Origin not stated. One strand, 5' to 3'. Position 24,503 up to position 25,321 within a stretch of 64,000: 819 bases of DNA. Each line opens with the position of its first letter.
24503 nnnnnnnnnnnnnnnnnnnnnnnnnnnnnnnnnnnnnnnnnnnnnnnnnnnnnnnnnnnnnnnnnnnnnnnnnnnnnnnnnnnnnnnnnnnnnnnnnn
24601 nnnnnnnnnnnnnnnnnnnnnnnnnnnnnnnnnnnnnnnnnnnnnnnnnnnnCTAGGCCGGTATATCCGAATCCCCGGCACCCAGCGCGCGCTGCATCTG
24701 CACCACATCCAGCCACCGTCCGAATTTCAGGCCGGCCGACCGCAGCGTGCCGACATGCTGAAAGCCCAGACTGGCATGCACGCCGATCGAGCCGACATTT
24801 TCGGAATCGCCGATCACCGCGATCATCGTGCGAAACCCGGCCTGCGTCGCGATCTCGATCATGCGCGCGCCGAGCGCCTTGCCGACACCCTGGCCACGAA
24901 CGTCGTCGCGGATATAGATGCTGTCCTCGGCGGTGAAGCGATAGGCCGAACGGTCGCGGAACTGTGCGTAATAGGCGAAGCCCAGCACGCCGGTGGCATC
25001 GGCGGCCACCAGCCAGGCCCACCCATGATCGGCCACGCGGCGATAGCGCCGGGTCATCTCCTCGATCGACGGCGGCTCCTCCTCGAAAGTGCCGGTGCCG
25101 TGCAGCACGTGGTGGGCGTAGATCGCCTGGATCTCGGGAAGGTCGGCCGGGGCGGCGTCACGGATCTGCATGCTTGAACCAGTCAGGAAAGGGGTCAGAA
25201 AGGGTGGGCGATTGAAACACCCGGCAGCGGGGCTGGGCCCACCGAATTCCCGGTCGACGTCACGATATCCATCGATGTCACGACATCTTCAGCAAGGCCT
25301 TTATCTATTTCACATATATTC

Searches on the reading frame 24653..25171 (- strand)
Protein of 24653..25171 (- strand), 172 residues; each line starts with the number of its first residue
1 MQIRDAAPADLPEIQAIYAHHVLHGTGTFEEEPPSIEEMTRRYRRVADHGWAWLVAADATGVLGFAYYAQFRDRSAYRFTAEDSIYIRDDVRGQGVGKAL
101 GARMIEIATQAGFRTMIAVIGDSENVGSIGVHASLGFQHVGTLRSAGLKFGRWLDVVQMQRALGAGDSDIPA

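Call 8: search_protein_families(library=pfam, proteins=[window:24653-25171:-], max_evalue=0.01)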
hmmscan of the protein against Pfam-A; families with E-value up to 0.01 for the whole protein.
window:24653-25171:- (172 aa): 7 families
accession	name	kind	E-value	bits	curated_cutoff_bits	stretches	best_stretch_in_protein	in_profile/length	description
PF13420.13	Acetyltransf_4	-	1.2e-17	64.8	24.3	1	3-156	1-153/155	Acetyltransferase (GNAT) domain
PF00583.31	Acetyltransf_1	-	2.8e-12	47.4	20.7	1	35-137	17-116/116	Acetyltransferase (GNAT) family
PF13302.13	Acetyltransf_3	-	2.9e-11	44.7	25.4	1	3-138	4-138/138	Acetyltransferase (GNAT) domain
PF13508.13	Acetyltransf_7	-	1.5e-06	29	27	1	53-138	5-83/84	Acetyltransferase (GNAT) domain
PF08445.16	FR47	-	0.0014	19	22.1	1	84-140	26-80/86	FR47-like protein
PF13673.13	Acetyltransf_10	-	0.0017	18.8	23.6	1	52-144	32-114/128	Acetyltransferase (GNAT) domain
PF13480.13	Acetyltransf_6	-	0.0092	16.6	22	0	15-123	32-139/143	Acetyltransferase (GNAT) domain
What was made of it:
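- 24653..25171 (-): Divergent GNAT acetyltransferase, a syntenic neighbour whose role in the system is unknown. PF13420 E 1e-17 (call 8).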

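Call 20: search_protein_families(library=ncbifam, proteins=[window:24653-25171:-], max_evalue=0.001)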
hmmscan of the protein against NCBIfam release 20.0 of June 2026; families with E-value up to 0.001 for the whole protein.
window:24653-25171:- (172 aa): 6 families
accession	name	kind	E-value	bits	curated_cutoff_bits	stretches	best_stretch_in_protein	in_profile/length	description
NF040504.1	resist_ArsN1b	equivalog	8.9e-43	145.8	210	1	3-162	1-158/159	arsinothricin resistance N-acetyltransferase ArsN1 family B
NF040503.1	resist_ArsN1a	equivalog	2.8e-30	105.2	170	1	3-161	1-157/159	arsinothricin resistance N-acetyltransferase ArsN1 family A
NF040502.1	PPT_acetyltrans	equivalog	7.6e-29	100.7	300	1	2-163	9-168/183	phosphinothricin N-acetyltransferase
NF041716.1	HxA_phane_GNAT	equivalog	8e-05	22.6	250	1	51-139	53-142/152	cyclophane-containing RiPP N-acetyltransferase HaaN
NF007527.0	PRK10140.1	equivalog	0.0001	22.2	236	1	3-161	6-160/162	N-acetyltransferase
NF043067.1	AAC_6p_group_E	equivalog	0.00038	20.4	140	1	83-140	74-130/140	aminoglycoside 6'-N-acetyltransferase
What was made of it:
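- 24653..25171 (-): Similar to ArsN1/PAT but below cut-off (call 20).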
